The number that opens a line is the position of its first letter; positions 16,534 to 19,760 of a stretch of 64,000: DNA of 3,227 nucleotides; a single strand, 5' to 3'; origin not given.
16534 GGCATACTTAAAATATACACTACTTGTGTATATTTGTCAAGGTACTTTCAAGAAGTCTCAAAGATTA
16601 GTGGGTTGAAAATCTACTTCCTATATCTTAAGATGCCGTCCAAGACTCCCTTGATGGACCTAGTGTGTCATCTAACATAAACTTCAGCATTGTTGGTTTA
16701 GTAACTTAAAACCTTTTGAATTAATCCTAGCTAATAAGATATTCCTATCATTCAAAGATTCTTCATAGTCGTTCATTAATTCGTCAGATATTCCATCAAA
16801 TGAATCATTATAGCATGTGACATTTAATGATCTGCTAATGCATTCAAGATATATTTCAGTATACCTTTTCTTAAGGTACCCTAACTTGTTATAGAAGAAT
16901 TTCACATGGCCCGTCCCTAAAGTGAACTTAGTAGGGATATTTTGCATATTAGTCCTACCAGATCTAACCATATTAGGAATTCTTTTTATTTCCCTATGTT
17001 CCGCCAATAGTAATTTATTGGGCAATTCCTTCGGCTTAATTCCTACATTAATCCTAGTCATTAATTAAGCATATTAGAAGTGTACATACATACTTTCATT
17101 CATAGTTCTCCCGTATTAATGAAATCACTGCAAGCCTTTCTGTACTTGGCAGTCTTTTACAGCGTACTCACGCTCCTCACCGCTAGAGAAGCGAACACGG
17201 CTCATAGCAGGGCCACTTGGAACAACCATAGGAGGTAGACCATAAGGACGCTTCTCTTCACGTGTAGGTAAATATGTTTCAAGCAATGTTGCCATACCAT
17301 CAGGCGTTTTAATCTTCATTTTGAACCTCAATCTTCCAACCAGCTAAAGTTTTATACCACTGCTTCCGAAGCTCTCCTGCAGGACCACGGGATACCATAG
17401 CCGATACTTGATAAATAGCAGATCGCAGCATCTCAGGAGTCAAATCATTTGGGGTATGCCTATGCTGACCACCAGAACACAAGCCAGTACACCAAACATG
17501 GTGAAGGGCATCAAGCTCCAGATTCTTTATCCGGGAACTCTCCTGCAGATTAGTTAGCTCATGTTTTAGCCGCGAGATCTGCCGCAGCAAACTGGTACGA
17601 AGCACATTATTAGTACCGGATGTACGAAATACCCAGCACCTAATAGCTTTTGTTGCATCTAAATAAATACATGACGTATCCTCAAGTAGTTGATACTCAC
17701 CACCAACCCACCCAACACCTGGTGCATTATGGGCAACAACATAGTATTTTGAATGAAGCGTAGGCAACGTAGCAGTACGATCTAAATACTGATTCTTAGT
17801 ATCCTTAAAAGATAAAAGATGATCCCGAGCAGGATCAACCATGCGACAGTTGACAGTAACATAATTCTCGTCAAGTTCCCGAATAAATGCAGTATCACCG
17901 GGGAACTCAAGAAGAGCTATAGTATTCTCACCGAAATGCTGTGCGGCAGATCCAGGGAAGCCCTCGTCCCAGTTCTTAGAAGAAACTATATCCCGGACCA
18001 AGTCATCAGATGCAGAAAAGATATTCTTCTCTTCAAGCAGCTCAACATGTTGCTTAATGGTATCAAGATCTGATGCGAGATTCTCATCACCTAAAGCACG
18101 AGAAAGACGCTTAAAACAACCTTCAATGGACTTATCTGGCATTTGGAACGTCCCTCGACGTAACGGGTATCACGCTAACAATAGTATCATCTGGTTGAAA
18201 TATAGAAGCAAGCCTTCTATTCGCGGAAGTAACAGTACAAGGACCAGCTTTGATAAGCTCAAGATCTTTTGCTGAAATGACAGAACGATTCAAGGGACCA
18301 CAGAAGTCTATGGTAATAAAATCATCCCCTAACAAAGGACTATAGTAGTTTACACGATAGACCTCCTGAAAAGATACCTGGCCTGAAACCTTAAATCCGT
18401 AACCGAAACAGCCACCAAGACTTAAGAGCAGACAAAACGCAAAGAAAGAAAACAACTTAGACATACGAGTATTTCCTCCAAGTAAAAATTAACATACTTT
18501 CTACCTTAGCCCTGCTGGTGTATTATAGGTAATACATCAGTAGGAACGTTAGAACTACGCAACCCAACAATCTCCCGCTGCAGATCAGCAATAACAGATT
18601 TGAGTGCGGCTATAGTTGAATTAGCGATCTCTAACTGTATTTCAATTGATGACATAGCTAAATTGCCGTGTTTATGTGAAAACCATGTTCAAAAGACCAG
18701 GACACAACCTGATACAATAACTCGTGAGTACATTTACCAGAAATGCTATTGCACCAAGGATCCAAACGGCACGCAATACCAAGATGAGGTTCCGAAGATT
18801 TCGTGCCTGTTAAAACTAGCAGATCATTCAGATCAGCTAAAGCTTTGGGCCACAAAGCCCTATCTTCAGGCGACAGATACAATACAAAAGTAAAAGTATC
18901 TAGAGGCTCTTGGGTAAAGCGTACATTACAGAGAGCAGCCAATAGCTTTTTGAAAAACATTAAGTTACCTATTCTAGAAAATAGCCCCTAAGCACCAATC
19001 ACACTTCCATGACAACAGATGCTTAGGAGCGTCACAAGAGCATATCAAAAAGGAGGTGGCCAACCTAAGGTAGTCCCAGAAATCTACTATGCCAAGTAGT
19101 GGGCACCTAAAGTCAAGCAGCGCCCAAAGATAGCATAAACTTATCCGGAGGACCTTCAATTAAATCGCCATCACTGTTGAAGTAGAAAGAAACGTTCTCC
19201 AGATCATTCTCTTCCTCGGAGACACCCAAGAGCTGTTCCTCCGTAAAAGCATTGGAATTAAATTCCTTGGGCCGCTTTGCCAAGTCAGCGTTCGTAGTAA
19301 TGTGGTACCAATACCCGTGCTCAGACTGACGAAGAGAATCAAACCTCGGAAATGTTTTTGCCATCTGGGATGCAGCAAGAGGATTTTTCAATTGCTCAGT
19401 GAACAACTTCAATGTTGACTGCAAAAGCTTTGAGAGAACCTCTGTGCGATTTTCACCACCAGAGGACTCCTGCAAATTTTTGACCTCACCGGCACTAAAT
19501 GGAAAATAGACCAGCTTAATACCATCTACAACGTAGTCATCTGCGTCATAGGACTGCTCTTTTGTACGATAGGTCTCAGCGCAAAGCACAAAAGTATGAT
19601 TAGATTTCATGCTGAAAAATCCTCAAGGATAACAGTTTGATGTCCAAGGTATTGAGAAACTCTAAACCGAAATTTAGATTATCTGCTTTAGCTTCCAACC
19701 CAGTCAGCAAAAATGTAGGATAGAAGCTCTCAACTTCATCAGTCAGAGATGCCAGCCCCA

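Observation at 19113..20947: Phage-encoded ADP-ribosyl-glycohydrolase flanked by two coupled unknowns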

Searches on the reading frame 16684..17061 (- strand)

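Call 3: search_protein_families(library=pfam, proteins=[window:16684-17061:-], max_evalue=0.01)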
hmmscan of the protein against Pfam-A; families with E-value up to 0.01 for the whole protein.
window:16684-17061:- (125 aa): 1 family
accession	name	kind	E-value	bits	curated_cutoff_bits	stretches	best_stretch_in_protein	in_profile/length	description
PF03013.19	Pyr_excise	-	8e-13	49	23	1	1-82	1-76/81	Pyrimidine dimer DNA glycosylase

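Call 4: search_protein_families(library=phrogs, proteins=[window:16684-17061:-], max_evalue=0.01)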
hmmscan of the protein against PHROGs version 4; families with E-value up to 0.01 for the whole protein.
window:16684-17061:- (125 aa): 1 family
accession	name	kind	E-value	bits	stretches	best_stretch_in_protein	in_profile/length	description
phrog_1183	-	DNA, RNA and nucleotide metabolism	4.9e-31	108.4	1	1-116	1-125/139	endonuclease V N-glycosylase UV repair enzyme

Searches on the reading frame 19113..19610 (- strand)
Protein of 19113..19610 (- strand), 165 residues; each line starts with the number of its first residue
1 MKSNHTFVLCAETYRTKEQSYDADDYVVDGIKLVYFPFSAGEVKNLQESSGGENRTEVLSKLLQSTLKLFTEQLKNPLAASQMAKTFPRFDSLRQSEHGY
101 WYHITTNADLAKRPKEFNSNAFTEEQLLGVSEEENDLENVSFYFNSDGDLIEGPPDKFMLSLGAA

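Call 3: search_protein_families(library=pfam, proteins=[window:19113-19610:-], max_evalue=0.01)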
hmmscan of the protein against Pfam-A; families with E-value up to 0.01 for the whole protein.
window:19113-19610:- (165 aa): 0 families

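Call 4: search_protein_families(library=phrogs, proteins=[window:19113-19610:-], max_evalue=0.01)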
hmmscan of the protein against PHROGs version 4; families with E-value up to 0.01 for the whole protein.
window:19113-19610:- (165 aa): 0 families

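Call 18: find_homologous_proteins(query=window:19113-19610:-, max_evalue=0.01)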
Query window:19113-19610:- (165 aa): 5 proteins with E <= 0.01 among 27 candidates.
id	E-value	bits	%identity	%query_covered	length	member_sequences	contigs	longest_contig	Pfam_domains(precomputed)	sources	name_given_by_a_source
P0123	1.7e-104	364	100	100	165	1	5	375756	-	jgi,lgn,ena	-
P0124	9.4e-88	310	84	100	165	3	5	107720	-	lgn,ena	-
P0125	2.7e-62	227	65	100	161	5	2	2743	-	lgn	-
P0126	6.6e-30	122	45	96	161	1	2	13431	-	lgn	-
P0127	1.1e-27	115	42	97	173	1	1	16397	-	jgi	jgi:hypothetical protein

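Call 19: find_encoding_contigs(protein=P0124, flank=6000, max_places=3)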
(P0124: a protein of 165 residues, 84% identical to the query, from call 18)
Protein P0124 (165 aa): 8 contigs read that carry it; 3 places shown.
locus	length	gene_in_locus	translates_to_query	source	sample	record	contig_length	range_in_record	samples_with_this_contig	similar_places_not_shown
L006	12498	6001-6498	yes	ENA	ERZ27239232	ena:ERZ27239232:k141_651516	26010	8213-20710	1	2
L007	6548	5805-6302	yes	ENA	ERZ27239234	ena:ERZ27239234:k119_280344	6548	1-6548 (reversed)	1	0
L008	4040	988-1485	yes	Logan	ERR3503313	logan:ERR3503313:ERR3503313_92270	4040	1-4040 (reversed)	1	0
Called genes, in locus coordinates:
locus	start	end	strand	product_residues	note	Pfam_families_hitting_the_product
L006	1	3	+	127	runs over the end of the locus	-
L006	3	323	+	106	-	-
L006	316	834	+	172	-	-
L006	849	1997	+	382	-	-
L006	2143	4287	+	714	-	PF27249:MJ0330_N (weak)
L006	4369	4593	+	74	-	-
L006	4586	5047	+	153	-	-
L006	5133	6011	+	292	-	PF03747:ADP_ribosyl_GH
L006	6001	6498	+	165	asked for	-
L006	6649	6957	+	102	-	-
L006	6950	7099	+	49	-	-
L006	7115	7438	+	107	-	-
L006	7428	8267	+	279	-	-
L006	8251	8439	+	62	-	-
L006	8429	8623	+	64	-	-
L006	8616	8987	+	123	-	PF03013:Pyr_excise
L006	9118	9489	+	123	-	-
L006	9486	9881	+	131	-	-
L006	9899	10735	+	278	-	PF04055:Radical_SAM (weak)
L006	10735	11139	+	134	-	-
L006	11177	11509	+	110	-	-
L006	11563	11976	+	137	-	-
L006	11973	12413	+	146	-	-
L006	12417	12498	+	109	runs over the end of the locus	-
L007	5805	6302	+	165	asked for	-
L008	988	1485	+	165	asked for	-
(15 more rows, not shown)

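Call 20: find_encoding_contigs(protein=P0127, flank=8000, max_places=3)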
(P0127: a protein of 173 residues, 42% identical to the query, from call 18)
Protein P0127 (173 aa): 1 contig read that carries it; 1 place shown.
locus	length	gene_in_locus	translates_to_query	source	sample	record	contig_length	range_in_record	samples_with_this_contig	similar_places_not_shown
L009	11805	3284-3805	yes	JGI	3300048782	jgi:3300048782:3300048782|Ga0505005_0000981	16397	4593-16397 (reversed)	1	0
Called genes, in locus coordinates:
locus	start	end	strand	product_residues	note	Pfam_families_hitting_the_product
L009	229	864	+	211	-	-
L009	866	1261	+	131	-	-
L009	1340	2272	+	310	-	-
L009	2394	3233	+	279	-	-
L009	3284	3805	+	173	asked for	-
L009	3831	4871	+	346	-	-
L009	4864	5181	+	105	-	-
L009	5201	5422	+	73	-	-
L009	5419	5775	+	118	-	-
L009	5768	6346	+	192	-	-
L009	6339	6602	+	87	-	-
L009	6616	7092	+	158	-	-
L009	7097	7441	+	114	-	-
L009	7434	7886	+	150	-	-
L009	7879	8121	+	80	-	-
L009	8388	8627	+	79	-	-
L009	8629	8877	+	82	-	-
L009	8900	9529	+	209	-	-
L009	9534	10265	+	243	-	-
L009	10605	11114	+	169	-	-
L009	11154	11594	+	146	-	-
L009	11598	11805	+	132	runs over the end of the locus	-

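Call 21: find_encoding_contigs(protein=P0126, flank=8000, max_places=3)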
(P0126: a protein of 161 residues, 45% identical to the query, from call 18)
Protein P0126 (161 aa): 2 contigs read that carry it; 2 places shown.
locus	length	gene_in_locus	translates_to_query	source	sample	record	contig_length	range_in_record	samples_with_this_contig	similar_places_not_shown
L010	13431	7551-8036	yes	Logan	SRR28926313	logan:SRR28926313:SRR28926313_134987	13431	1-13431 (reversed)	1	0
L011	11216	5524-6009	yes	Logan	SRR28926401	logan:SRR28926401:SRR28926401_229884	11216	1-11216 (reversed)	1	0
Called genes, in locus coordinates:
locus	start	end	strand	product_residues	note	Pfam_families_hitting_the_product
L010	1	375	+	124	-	?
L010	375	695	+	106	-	-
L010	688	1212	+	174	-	-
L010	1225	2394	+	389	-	-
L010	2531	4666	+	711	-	-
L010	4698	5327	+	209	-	-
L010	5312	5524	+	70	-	-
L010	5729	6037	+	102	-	-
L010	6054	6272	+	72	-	-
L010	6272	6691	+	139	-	-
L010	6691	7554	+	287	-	PF03747:ADP_ribosyl_GH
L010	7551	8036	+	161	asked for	-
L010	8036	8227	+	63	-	-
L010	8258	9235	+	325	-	-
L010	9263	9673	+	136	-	-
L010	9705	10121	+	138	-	-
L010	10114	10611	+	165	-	-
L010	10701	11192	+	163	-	-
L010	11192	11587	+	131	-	-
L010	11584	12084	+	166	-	PF00583:Acetyltransf_1, PF13508:Acetyltransf_7, PF13673:Acetyltransf_10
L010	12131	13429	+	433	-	?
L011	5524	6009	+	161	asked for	-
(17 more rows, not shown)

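Call 25: search_protein_families(library=ncbifam, proteins=[window:19113-19610:-], max_evalue=0.1)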
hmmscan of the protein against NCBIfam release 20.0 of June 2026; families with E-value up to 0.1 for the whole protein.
window:19113-19610:- (165 aa): 0 families

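Call 26: search_protein_families(library=padloc, proteins=[window:19113-19610:-], max_evalue=0.1)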
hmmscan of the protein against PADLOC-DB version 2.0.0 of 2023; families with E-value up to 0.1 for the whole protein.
window:19113-19610:- (165 aa): 0 families

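Call 35: predict_structure(alignment_id=A1)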
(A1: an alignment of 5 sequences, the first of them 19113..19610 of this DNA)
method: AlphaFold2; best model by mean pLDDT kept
length: 165 residues; sequences in the alignment: 5
mean_pLDDT: 69.0   pTM: 0.68
mean pLDDT of the five models: 69.0, 58.4, 50.9, 46.9, 40.4
residues with pLDDT >= 90: 1; 70-90: 100; 50-70: 33; < 50: 31
segments of 3 or more residues with pLDDT < 50: 116-134, 156-165
pLDDT, mean of each block of 10 residues (from residue 1): 67 68 59 76 72 77 88 86 82 80 81 49 42 55 86 56 31
secondary structure, 60 per line:
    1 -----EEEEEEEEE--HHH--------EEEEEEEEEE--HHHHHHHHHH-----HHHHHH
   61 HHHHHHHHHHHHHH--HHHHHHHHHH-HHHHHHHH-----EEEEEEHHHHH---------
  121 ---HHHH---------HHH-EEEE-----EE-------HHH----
elements in order: E6-14 E28-37 H40-49 H55-74 H77-86 H88-95 E101-106 H107-111 H124-127 E141-144

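Call 36: search_protein_representatives(alignment_id=A1)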
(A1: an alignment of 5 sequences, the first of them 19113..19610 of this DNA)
Query: 5 sequences, 165 profile positions. Proteins with E-value up to 0.001 (for the whole library): 16; up to 1e-10: 12; up to 1e-30: 9. The best 16 are listed.
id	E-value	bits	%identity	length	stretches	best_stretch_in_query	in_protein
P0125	1.0e-78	279.2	-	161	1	1-165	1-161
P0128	1.1e-55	204.3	-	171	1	4-165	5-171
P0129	4.4e-55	202.4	-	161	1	1-165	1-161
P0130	2.6e-46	173.8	-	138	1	27-165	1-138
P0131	2.0e-45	171.0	-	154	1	7-164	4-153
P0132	7.5e-39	149.6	-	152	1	6-165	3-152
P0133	1.8e-35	138.6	-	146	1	7-165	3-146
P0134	2.5e-35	138.1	-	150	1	7-164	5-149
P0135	1.4e-34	135.7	-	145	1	7-165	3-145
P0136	9.8e-29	116.7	-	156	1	7-159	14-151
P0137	1.8e-18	83.3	-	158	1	1-140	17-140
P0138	1.9e-14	70.3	-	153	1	5-165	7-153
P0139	9.3e-10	55.0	-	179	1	61-165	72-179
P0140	1.2e-08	51.4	-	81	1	5-93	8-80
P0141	1.9e-05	40.9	-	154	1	54-163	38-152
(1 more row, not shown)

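Call 41: find_related_loci(query=A1, collection=viral_contigs, flank=6000)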
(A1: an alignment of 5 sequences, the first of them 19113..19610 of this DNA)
Query A1 (165 aa) in viral_contigs; peptide patterns used: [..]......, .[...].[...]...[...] (x = any residue, [..] = any of these).
18 stretches matched a pattern, but none encodes a relative of the query by tblastn (E <= 1e-3).

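Call 43: find_related_loci(query=A1, collection=metagenome_contigs, flank=6000)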
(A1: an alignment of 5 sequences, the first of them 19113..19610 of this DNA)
Query A1 (165 aa) in metagenome_contigs; peptide patterns used: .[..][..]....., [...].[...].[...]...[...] (x = any residue, [..] = any of these).
101 stretches matched a pattern, but none encodes a relative of the query by tblastn (E <= 1e-3).

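Call 44: find_encoding_contigs(protein=P0131, flank=5000, max_places=2)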
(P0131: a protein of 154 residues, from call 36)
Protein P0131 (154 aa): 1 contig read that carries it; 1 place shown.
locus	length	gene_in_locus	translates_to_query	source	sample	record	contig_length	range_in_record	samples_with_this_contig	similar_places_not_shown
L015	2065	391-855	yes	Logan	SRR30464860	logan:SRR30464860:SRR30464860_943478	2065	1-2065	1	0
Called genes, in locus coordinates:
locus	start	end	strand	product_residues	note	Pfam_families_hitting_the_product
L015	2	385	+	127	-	?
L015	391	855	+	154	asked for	-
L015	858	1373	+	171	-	-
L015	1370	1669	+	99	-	-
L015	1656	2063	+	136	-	?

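Call 48: search_solved_structures(query=A3, max_evalue=10)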
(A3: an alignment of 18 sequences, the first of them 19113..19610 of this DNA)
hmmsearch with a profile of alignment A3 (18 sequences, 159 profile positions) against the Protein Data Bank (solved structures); distinct sequences matched with E-value up to 10: 3.
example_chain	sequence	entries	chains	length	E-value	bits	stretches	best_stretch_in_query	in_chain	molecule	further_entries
8s9j_A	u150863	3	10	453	0.16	15.4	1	13-77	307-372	Fluorophosphonate-binding serine hydrolase A | Carboxylic ester hydrolase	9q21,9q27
3bf8_A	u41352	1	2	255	0.56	13.6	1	72-104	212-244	Esterase YbfF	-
3bf7_A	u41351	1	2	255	0.56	13.6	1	72-104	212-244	Esterase YbfF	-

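Call 81: fold_search(model_id=the predicted structure, library=viral)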
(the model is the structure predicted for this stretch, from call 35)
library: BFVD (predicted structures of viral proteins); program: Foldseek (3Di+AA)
matches with E <= 10: 297; with E <= 0.001: 0
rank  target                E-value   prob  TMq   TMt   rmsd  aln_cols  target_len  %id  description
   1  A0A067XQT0            4.1e-01  0.09  0.21  0.26  11.2       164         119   10  (no name in the UniProt tables at hand)
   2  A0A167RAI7            5.0e-01  0.10  0.20  0.11  16.0       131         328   10  Uncharacterized protein [Powai lake megavirus]
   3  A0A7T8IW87            8.0e-01  0.13  0.15  0.31   8.4        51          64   14  Uncharacterized protein [Erwinia phage pEa_SNUABM_5]
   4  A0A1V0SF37            8.0e-01  0.09  0.18  0.24   6.3        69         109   12  Uncharacterized protein [Hokovirus HKV1]
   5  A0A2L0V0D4            8.5e-01  0.09  0.16  0.17  17.5        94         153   16  Uncharacterized protein [Agrobacterium phage Atu_ph07]
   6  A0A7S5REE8            9.1e-01  0.30  0.22  0.46   6.6        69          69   16  Uncharacterized protein [Rhizobium phage RHph_N34]
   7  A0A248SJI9            9.1e-01  0.04  0.12  0.17  19.4       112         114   12  (no name in the UniProt tables at hand)
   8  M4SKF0                9.6e-01  0.06  0.11  0.19   9.1        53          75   15  (no name in the UniProt tables at hand)
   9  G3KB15                1.0e+00  0.09  0.13  0.26  11.8        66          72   14  (no name in the UniProt tables at hand)
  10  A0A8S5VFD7            1.1e+00  0.06  0.14  0.23  28.6       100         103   14  Uncharacterized protein [Siphoviridae sp. ct1da40]
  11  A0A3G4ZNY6            1.1e+00  0.04  0.15  0.11  12.2       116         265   16  Kinase [Terrestrivirus sp.]
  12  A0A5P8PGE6            1.2e+00  0.12  0.19  0.31   8.1       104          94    9  (no name in the UniProt tables at hand)
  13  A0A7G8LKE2            1.2e+00  0.07  0.12  0.18  13.4        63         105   14  (no name in the UniProt tables at hand)
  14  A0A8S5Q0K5            1.2e+00  0.06  0.16  0.23  11.0       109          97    6  Uncharacterized protein [Siphoviridae sp. ctMOb8]
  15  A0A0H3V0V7            1.2e+00  0.16  0.16  0.39   6.6        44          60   14  (no name in the UniProt tables at hand)
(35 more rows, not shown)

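Call 93: find_encoding_contigs(protein=P0132, flank=5000, max_places=2)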
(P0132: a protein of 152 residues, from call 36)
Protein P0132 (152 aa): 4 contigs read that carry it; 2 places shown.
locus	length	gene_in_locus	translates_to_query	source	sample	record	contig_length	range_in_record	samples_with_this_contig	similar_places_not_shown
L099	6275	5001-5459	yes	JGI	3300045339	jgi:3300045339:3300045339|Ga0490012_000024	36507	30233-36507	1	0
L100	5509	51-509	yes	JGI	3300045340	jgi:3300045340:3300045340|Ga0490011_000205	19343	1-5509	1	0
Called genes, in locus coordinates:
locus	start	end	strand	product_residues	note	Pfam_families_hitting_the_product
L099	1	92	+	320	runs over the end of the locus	-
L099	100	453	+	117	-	-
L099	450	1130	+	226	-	PF01844:HNH (weak)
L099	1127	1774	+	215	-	-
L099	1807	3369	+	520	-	-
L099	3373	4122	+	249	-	PF00929:RNase_T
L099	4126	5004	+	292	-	PF04542:Sigma70_r2 (weak), PF04545:Sigma70_r4 (faint)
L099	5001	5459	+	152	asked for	-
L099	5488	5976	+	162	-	-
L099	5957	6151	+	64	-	-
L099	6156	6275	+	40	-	?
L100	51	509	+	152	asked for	-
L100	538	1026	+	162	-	-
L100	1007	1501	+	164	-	-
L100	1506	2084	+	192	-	-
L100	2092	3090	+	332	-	-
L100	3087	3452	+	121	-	-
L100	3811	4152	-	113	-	-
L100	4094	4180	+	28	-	-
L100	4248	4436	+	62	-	-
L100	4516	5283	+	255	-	-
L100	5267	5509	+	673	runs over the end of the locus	PF01145:Band_7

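Call 94: find_encoding_contigs(protein=P0136, flank=5000, max_places=2)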
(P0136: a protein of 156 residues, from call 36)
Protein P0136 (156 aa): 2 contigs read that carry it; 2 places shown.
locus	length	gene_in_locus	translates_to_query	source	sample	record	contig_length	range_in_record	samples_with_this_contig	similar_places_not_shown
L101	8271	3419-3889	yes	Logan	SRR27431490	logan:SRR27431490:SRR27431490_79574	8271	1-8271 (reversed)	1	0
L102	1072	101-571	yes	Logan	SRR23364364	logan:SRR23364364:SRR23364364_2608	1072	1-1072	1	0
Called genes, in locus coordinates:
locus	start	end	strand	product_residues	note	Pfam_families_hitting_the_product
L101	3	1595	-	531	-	?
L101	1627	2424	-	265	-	PF05690:ThiG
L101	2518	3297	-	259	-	-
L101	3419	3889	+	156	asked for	-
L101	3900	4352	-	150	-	PF08761:dUTPase_2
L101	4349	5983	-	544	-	PF02511:Thy1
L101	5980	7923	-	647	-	PF07719:TPR_2 (faint), PF13428:TPR_14 (faint), PF14559:TPR_19 (faint), PF00515:TPR_1 (faint), PF12895:ANAPC3 (faint), PF13181:TPR_8 (faint), PF13432:TPR_16, PF13432:TPR_16 (weak), +5 more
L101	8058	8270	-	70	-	?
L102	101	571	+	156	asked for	-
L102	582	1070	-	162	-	?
